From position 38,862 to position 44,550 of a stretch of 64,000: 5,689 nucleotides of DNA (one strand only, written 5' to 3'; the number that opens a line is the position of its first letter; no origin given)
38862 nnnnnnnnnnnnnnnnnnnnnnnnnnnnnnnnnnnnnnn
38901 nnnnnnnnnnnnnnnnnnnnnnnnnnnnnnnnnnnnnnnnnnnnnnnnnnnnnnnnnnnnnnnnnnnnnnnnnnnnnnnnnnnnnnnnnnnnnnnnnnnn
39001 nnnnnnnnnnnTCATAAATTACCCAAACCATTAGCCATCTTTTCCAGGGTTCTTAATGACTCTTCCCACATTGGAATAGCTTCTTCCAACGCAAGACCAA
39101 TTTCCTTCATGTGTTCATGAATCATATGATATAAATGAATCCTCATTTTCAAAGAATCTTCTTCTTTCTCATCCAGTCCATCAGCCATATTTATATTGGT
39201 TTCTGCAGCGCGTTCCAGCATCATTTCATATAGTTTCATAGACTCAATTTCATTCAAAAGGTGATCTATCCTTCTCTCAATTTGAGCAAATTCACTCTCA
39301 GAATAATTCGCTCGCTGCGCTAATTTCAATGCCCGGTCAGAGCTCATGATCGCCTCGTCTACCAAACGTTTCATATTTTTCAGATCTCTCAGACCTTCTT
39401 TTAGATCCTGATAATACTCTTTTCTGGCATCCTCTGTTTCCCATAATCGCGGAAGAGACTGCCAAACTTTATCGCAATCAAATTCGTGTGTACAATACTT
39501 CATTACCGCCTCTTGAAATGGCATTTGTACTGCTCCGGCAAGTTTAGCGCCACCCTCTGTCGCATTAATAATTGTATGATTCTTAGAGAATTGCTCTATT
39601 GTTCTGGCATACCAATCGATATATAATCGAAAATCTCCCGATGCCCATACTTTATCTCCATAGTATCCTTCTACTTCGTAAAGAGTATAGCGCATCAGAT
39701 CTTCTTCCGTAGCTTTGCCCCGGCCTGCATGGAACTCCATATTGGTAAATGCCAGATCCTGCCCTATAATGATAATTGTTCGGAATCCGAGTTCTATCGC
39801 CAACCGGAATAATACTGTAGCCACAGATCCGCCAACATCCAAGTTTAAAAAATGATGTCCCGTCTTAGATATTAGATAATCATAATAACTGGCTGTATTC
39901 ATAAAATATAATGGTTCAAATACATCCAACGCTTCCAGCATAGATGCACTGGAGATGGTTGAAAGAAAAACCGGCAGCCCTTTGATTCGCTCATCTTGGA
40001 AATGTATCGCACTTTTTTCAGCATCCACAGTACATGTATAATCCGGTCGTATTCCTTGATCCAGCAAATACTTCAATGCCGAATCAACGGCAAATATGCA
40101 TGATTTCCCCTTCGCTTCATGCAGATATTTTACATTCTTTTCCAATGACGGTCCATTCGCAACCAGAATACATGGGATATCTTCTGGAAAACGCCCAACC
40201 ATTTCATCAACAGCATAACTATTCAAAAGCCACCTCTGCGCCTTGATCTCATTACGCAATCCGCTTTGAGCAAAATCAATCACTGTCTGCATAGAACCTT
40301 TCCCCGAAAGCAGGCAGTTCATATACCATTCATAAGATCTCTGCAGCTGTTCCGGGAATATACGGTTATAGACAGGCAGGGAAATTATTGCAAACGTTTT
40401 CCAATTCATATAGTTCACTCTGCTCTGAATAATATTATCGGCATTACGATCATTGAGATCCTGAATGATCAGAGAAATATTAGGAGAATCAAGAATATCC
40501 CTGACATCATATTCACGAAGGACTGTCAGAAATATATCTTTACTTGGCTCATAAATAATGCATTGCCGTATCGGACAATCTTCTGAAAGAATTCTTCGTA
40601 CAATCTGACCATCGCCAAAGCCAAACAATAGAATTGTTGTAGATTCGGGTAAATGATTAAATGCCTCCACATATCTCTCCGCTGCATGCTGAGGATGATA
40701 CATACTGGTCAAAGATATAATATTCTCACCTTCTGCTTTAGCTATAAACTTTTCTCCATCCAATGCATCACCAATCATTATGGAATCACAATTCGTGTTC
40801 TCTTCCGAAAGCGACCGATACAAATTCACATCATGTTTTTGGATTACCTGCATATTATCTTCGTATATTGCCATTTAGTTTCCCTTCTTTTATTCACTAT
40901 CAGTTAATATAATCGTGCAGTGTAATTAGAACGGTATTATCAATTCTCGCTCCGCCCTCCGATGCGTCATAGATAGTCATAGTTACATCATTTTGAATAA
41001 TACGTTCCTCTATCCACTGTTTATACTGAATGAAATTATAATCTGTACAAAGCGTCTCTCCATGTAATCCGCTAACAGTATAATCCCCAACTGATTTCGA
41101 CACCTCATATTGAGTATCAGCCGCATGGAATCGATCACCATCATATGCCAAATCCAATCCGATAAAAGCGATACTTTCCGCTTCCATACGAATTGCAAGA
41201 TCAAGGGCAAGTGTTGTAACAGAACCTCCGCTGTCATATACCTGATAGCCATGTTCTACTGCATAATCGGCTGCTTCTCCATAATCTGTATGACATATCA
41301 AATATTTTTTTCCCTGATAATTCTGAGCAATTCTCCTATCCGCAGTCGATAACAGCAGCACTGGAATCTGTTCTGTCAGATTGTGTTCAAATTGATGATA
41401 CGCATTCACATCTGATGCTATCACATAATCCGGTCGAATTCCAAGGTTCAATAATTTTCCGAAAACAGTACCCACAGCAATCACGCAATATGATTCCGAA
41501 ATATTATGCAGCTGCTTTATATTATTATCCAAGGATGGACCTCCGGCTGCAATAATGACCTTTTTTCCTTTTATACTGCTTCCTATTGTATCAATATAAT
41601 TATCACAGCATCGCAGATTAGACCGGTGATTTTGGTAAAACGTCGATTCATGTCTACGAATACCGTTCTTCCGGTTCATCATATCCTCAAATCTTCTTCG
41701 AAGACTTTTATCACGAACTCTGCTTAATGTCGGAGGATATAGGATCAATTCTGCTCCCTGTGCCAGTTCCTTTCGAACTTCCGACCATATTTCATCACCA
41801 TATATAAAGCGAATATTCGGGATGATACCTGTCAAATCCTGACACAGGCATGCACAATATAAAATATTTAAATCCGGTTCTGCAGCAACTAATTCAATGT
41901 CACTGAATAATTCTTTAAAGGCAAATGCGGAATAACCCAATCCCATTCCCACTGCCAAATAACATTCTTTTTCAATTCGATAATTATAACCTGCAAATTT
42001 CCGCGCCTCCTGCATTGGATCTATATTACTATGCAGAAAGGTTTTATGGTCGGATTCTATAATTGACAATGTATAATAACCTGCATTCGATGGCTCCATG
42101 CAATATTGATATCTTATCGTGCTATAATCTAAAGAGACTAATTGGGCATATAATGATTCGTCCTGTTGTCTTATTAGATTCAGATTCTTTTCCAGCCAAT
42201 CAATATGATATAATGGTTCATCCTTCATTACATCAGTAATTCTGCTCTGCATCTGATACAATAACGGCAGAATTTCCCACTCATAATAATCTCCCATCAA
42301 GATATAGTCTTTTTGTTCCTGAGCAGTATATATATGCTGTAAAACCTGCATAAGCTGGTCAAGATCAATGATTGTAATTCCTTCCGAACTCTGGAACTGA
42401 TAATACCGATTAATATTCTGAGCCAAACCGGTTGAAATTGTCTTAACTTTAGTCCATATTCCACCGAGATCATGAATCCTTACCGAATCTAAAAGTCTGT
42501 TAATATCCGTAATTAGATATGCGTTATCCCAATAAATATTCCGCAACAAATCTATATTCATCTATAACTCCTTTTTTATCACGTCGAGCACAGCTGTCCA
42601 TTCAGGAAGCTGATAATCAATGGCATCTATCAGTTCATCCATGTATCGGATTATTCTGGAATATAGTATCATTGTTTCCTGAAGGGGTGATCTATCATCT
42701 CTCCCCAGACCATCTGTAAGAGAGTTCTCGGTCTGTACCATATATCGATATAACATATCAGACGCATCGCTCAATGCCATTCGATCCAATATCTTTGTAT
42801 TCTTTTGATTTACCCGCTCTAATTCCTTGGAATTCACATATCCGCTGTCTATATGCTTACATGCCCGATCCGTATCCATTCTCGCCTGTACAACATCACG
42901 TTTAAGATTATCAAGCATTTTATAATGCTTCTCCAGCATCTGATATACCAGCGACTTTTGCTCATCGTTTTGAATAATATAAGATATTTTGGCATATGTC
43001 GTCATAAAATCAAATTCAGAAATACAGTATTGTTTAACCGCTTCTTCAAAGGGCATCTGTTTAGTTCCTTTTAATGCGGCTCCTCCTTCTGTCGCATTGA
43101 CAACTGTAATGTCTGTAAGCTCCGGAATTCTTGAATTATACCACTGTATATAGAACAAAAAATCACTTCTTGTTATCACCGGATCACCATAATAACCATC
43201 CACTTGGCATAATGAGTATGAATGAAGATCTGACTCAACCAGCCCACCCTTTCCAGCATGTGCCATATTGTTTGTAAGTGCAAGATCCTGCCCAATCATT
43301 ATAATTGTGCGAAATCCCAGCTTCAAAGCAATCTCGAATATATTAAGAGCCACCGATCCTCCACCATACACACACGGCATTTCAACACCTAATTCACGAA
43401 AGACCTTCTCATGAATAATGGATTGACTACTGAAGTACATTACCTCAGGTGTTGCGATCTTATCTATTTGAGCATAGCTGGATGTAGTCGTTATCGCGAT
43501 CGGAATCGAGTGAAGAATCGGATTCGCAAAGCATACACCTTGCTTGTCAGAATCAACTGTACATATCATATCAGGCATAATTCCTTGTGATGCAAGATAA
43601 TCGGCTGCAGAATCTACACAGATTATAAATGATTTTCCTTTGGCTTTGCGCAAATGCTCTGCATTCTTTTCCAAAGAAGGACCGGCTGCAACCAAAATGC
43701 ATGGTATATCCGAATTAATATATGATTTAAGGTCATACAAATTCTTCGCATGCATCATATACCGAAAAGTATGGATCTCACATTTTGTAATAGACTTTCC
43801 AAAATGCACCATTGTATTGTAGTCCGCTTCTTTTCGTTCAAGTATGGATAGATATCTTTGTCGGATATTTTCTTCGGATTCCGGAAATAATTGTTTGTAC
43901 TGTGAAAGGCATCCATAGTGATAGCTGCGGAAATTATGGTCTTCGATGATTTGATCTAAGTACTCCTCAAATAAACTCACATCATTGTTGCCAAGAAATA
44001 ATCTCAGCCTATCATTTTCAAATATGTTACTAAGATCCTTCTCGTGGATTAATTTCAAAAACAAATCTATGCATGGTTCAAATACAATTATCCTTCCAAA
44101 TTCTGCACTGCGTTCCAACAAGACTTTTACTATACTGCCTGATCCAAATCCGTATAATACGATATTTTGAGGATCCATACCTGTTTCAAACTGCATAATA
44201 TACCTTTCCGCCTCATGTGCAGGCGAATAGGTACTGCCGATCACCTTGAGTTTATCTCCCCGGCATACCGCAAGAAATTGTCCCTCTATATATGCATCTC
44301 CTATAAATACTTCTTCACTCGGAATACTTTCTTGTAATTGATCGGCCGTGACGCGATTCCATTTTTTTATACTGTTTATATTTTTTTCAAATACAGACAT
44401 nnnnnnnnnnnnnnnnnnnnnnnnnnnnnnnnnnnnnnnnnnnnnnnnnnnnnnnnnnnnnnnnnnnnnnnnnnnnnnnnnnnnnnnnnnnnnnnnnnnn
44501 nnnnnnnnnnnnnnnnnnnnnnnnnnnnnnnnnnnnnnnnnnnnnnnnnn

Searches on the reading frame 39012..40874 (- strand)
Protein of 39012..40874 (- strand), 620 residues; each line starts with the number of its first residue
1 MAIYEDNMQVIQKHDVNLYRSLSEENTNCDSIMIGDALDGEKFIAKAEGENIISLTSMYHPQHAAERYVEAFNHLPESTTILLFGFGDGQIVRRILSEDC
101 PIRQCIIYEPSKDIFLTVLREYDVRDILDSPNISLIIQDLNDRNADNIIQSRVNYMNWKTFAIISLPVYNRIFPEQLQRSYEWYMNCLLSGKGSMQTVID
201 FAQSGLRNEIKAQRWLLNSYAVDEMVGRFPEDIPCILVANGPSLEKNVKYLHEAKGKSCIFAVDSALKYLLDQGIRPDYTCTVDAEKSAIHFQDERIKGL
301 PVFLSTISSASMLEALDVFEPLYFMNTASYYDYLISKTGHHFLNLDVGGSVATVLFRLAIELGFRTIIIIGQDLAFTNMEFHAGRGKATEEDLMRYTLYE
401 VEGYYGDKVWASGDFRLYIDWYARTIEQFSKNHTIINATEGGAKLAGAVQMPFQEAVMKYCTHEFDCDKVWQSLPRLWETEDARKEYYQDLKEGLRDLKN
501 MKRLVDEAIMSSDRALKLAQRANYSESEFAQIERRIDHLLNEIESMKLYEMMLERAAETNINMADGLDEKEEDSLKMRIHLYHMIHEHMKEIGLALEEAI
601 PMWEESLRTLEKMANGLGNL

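Call 8: search_protein_families(library=pfam, proteins=[window:39012-40874:-], max_evalue=0.001)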
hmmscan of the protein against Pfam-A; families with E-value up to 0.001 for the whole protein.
window:39012-40874:- (620 aa): 2 families
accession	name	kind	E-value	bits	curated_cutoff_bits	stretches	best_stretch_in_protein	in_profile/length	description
PF01973.23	MptE-like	-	1.6e-36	126.1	34.6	1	220-378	13-170/171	6-hydroxymethylpterin diphosphokinase MptE-like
PF20157.4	Maf_flag10_N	-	0.00073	19.5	23.5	0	62-130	89-163/228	Glycosyltransferase Maf N-terminal domain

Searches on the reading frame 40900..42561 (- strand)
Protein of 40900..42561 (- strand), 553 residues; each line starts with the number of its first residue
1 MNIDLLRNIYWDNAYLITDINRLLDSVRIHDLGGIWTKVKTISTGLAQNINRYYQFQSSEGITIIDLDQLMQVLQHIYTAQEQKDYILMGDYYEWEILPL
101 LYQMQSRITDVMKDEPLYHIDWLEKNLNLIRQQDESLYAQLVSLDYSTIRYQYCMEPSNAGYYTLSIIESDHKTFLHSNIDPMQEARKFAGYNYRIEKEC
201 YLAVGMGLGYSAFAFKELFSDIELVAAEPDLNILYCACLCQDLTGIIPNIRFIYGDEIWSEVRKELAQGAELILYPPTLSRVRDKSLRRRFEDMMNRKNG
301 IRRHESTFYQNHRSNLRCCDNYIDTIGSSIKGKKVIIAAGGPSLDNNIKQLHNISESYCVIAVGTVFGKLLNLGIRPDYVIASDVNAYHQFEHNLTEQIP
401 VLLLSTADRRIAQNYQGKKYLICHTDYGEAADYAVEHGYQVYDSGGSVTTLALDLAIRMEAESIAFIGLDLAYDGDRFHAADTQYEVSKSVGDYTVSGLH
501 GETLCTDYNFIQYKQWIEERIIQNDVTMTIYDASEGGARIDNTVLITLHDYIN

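Call 8: search_protein_families(library=pfam, proteins=[window:40900-42561:-], max_evalue=0.001)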
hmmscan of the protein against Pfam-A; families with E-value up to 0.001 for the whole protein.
window:40900-42561:- (553 aa): 1 family
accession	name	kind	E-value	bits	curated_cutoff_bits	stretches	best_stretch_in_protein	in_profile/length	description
PF01973.23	MptE-like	-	2e-35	122.5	34.6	1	307-474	2-169/171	6-hydroxymethylpterin diphosphokinase MptE-like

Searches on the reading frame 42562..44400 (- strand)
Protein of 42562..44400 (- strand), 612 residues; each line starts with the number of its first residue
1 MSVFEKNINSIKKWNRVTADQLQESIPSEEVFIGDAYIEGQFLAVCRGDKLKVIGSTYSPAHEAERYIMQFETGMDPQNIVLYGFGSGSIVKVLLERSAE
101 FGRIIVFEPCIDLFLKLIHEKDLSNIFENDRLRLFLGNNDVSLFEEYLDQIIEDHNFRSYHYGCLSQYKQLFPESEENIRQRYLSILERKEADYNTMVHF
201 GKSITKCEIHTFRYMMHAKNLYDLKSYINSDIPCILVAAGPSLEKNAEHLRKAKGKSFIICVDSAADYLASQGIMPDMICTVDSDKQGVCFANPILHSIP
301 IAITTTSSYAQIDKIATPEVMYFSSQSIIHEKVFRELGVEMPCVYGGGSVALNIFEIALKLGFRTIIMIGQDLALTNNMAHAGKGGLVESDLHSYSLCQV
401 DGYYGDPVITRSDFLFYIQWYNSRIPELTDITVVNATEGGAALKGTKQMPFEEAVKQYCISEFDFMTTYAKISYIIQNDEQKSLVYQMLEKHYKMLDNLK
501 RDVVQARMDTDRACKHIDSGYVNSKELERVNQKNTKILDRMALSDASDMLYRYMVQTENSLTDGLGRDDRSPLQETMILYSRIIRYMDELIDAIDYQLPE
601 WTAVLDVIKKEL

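Call 8: search_protein_families(library=pfam, proteins=[window:42562-44400:-], max_evalue=0.001)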
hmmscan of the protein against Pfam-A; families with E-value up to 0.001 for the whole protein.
window:42562-44400:- (612 aa): 1 family
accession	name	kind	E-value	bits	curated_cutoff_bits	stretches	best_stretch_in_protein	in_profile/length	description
PF01973.23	MptE-like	-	4.7e-35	121.3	34.6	1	210-377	5-170/171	6-hydroxymethylpterin diphosphokinase MptE-like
